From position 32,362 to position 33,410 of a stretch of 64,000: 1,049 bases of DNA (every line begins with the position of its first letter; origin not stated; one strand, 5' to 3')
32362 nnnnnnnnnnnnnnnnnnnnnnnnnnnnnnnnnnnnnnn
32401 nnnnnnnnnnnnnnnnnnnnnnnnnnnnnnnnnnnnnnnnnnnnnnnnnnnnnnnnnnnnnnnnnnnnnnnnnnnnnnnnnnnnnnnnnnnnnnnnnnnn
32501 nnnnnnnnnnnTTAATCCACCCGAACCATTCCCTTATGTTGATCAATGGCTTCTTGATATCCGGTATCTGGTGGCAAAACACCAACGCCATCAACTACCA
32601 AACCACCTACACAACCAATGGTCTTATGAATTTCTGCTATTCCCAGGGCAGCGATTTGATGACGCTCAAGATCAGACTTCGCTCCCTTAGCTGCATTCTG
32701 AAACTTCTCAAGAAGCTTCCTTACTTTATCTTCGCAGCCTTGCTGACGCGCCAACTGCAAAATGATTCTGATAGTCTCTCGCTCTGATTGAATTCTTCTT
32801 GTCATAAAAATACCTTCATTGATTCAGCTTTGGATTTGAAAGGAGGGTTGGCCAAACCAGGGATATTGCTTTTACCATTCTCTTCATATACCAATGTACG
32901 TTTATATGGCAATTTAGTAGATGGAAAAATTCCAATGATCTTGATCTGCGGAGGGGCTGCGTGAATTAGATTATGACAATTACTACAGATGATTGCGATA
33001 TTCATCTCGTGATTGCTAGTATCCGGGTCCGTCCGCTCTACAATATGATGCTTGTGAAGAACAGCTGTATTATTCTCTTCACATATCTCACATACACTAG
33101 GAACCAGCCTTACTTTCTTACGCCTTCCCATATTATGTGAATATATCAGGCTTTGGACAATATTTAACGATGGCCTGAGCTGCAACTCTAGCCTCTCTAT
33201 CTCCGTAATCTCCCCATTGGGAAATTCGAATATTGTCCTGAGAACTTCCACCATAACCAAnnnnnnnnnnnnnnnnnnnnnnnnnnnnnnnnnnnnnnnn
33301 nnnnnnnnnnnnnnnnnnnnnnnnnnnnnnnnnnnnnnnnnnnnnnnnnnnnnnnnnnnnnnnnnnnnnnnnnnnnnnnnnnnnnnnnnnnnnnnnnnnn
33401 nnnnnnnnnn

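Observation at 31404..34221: Accessory island inside the tail-fibre block: cysteine desulfurase, CspA-type cold-shock protein, compact HNH and small ORFs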

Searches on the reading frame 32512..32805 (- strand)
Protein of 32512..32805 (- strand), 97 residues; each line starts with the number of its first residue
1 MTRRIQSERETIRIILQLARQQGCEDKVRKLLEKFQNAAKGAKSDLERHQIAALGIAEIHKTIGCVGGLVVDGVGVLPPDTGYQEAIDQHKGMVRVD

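Call 3: search_protein_families(library=pfam, proteins=[window:32512-32805:-], max_evalue=0.01)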
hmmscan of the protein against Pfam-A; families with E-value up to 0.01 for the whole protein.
window:32512-32805:- (97 aa): 0 families

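Call 4: search_protein_families(library=phrogs, proteins=[window:32512-32805:-], max_evalue=0.001)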
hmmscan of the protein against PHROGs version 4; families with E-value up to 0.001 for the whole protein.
window:32512-32805:- (97 aa): 0 families

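Call 5: search_protein_families(library=ncbifam, proteins=[window:32512-32805:-], max_evalue=0.01)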
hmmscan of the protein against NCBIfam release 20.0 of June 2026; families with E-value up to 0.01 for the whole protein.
window:32512-32805:- (97 aa): 0 families

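Call 34: find_homologous_proteins(query=window:32512-32805:-, max_evalue=0.001)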
Query window:32512-32805:- (97 aa): 40 proteins with E <= 0.001 among 43 candidates.
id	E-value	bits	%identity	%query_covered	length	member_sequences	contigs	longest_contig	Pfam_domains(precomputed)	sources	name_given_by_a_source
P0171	9.2e-54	197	94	100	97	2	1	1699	-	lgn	-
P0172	3.4e-51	189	91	100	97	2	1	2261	-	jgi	jgi:hypothetical protein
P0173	2.0e-50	187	88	100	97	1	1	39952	-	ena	-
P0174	1.0e-49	184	89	100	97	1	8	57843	-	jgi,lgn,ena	jgi:hypothetical protein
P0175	2.2e-46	174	83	98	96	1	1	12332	-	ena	-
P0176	3.2e-45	170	79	100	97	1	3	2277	-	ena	-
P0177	2.4e-43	164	78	100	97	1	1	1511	-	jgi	-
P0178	8.7e-42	159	82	94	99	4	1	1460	-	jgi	jgi:hypothetical protein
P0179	6.4e-41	156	74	97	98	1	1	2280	-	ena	-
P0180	6.0e-40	153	72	100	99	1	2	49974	-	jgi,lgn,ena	-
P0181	1.1e-39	152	73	97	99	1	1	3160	-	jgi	jgi:hypothetical protein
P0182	1.3e-39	152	74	98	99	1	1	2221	-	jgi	jgi:fructose-1,6-bisphosphatase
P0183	2.1e-39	151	72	100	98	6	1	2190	-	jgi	jgi:hypothetical protein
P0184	4.3e-39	150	72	97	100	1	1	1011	-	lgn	-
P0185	1.4e-38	149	71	98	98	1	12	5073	-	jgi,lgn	jgi:hypothetical protein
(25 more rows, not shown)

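Call 45: search_solved_structures(query=A3, max_evalue=10)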
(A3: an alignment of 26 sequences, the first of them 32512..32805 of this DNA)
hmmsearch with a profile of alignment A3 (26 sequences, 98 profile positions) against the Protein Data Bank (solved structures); distinct sequences matched with E-value up to 10: 18.
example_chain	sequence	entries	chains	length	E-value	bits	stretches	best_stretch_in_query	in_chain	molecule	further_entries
5cwj_A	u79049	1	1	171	9.3e-07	32.5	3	10-45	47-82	Designed helical repeat protein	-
6xh5_A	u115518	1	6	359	7.3e-06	29.7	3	10-52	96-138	helical fusion design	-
9d92_A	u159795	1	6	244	0.0067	20.2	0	13-44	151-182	Z4 c3i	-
5cwl_A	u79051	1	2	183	0.0093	19.7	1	8-47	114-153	Designed helical repeat protein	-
37tt_A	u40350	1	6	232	0.071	16.9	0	11-47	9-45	Z4 c3ii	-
4gmr_A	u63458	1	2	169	0.24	15.2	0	17-32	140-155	OR266 DE NOVO PROTEIN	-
4gpm_A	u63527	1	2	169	0.31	14.8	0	17-32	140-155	Engineered Protein OR264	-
7bv6_C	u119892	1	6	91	0.39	14.5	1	7-50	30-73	Synaptosomal-associated protein 29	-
3g9q_A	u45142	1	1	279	0.4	14.4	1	11-50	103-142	Ferrichrome-binding protein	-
3hxp_A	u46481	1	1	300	0.45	14.3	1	11-50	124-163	Iron(3+)-hydroxamate-binding protein fhuD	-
9o59_A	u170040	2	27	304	0.45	14.3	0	11-46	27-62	Z4-Cage Nanoparticle | Octahedral Z4-Cage Nanoparticle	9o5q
8cqz_B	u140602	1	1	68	0.51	14.1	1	5-51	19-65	Guided entry of tail-anchored proteins factor 1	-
4wy4_C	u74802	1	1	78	0.56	14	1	7-47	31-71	Synaptosomal-associated protein 29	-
4hqd_A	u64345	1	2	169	0.61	13.9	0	16-32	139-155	Engineered Protein OR265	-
9e71_Bb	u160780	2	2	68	0.62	13.8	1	8-38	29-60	aS35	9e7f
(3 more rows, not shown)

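Call 51: predict_structure(alignment_id=A3)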
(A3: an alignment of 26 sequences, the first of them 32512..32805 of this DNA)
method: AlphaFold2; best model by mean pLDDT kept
length: 97 residues; sequences in the alignment: 26
mean_pLDDT: 68.2   pTM: 0.53
mean pLDDT of the five models: 68.2, 67.5, 67.3, 67.1, 63.3
residues with pLDDT >= 90: 5; 70-90: 51; 50-70: 21; < 50: 20
segments of 3 or more residues with pLDDT < 50: 1-5, 67-69, 92-97
pLDDT, mean of each block of 10 residues (from residue 1): 55 82 87 88 83 78 58 52 51 41
secondary structure, 60 per line:
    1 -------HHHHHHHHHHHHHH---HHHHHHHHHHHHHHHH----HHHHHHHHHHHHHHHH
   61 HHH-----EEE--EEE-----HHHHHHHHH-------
elements in order: H8-21 H25-40 H45-63 E69-71 E74-76 H82-90

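Call 60: fold_search(model_id=the predicted structure, library=pdb)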
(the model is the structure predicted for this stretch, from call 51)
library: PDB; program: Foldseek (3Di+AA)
matches with E <= 10: 36; with E <= 0.001: 0
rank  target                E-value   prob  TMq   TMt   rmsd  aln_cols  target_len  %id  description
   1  9cc5_A                3.3e+00  0.15  0.39  0.30   6.6        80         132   18  De novo design of high-affinity protein binders to bio active peptide Amylin (released 2025-05-14)
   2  6jo5_F                4.5e+00  0.07  0.30  0.19  10.8        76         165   20  Structure of the green algal photosystem I supercomplex with light-harvesting complex I (released 2019-06-19)
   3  8zeh_f                4.8e+00  0.06  0.29  0.20  11.4        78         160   18  PSI-FCPI-L in Thalassiosira pseudonana (released 2024-12-25)
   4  8jpa_B                5.1e+00  0.12  0.37  0.29   7.2        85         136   16  De novo design cavitated protein without predefined topology (released 2023-06-28)
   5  5n5e_D                5.1e+00  0.07  0.31  0.31  12.5        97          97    9  Crystal structure of encapsulated ferritin domain from Pyrococcus furiosus PFC_05175 (released 2018-01-24)
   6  8zo9_f                5.4e+00  0.05  0.28  0.19  10.6        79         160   14  Structure of the wild-type PSI-9VCPI supercomplex in Nannochloropsis oceanica (released 2025-12-03)
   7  4afl_F                5.7e+00  0.06  0.30  0.32  11.0        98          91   14  The crystal structure of the ING4 dimerization domain reveals the functional organization of the ING family of chromat (released 2012-02-22)
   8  9jj8_f                5.7e+00  0.02  0.19  0.15  11.7        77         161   21  Structural insights into the PSI-FCPI supercomplex from the coccolithophore Emiliania huxleyi (released 2025-08-20)
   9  9uh3_F                5.7e+00  0.02  0.19  0.15  11.7        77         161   19  PSI-9 FCPI supercomplex from haptophyte Chrysotila roscoffensis (released 2026-04-01)
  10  7blz_F                5.7e+00  0.02  0.19  0.14  11.6        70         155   18  Red alga C.merolae Photosystem I (released 2022-03-02)
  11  7dcd_A                6.1e+00  0.13  0.38  0.46   3.9        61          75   16  Nonstructural protein 7 and 8 complex of SARS-CoV-2 (released 2021-03-24)
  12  7u7n_D                6.5e+00  0.04  0.28  0.16  14.9        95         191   16  IL-27 quaternary receptor signaling complex (released 2022-05-25)
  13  8wm6_F                6.5e+00  0.02  0.21  0.16  12.0        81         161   21  The structure of PSI-CAC(L-14)of R.salina at 2.7 angstroms resolution (released 2024-05-29)
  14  9kc5_F                6.9e+00  0.02  0.20  0.15  11.7        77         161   19  PSI-LHCI of the red alga Galdieria sulphuraria NIES-3638 (released 2025-04-23)
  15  7opb_D                7.3e+00  0.07  0.32  0.47   4.3        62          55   27  IL7R in complex with an antagonist (released 2022-05-11)
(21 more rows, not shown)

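Call 71: search_protein_families(library=pfam, alignment_id=A3, max_evalue=5)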
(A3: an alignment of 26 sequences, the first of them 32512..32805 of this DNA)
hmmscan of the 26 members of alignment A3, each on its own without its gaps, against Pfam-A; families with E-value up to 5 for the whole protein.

A. member 1, window:32512-32805:- (97 aa): 1 family
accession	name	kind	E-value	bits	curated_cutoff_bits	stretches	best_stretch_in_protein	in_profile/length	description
PF01497.23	Peripla_BP_2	-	0.15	11.9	27.5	1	10-49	94-133/235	Periplasmic binding protein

B. families by the number of members that match (of 26 scanned): 9 families
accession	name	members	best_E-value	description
PF01497.23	Peripla_BP_2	5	0.085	Periplasmic binding protein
PF07862.16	Nif11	2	0.044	Nif11 domain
PF00707.27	IF3_C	1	0.025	Translation initiation factor IF-3, C-terminal domain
PF10444.14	Nbl1_Borealin_N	1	0.064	Nbl1 / Borealin N terminal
PF09585.15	Lin0512_fam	1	0.084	Conserved hypothetical protein (Lin0512_fam)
PF10734.14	DUF2523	1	0.11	Protein of unknown function (DUF2523)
PF22714.1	SNaCT8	1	0.13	Short NACHT-associated C-Terminal domain, family 8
PF08536.17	Whirly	1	0.18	Whirly transcription factor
PF00370.27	FGGY_N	1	0.2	FGGY family of carbohydrate kinases, N-terminal domain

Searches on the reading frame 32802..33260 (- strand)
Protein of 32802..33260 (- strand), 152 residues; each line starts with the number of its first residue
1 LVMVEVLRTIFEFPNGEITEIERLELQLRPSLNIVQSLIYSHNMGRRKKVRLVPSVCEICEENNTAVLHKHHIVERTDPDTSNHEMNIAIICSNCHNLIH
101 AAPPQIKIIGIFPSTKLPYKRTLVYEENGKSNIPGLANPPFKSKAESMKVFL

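Call 3: search_protein_families(library=pfam, proteins=[window:32802-33260:-], max_evalue=0.01)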
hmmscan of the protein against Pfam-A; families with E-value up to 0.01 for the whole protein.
window:32802-33260:- (152 aa): 2 families
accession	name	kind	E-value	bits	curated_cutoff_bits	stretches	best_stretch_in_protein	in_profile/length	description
PF01844.29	HNH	-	5.6e-05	23.7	21.4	1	57-101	1-46/47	HNH endonuclease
PF07102.17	YbcO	-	0.00027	21.3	29.9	1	45-102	9-63/92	Putative nuclease YbcO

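Call 4: search_protein_families(library=phrogs, proteins=[window:32802-33260:-], max_evalue=0.001)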
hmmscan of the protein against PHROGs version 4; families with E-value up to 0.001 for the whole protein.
window:32802-33260:- (152 aa): 4 families
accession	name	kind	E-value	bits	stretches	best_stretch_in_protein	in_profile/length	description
phrog_144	-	DNA, RNA and nucleotide metabolism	5.6e-07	30.4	1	53-102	83-135/175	HNH endonuclease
phrog_7370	-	DNA, RNA and nucleotide metabolism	6.9e-06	27.1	1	55-102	42-86/115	HNH endonuclease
phrog_1271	-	DNA, RNA and nucleotide metabolism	0.00011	22.7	1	55-108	267-324/361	HNH endonuclease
phrog_6050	-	DNA, RNA and nucleotide metabolism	0.00022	21.2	1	44-101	301-359/402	HNH endonuclease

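Call 5: search_protein_families(library=ncbifam, proteins=[window:32802-33260:-], max_evalue=0.01)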
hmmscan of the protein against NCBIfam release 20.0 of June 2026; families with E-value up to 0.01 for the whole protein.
window:32802-33260:- (152 aa): 2 families
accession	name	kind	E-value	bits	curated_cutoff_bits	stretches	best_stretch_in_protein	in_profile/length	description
NF040563.1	guided_IscB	equivalog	4.8e-05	22.6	175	1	56-102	194-238/314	RNA-guided endonuclease IscB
NF058586.1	HNHNucHlpB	equivalog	0.0061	17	130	1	55-101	7-49/99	HNH nuclease-like protein HlpB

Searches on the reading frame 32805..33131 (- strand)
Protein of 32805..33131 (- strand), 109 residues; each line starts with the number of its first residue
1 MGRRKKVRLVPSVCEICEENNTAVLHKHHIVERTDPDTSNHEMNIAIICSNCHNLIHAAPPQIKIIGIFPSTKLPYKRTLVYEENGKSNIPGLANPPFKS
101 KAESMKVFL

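Call 77: search_solved_structures(query=window:32805-33131:-, max_evalue=1)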
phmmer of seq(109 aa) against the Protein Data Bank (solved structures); distinct sequences matched with E-value up to 1: 2.
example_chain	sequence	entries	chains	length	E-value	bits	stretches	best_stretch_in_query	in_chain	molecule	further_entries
9nvu_P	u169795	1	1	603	0.0083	19.7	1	14-58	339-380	OrufIscB-REC-swap 49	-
6zbs_A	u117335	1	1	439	0.4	14.2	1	37-99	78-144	Beta ODAP Synthetase (BOS)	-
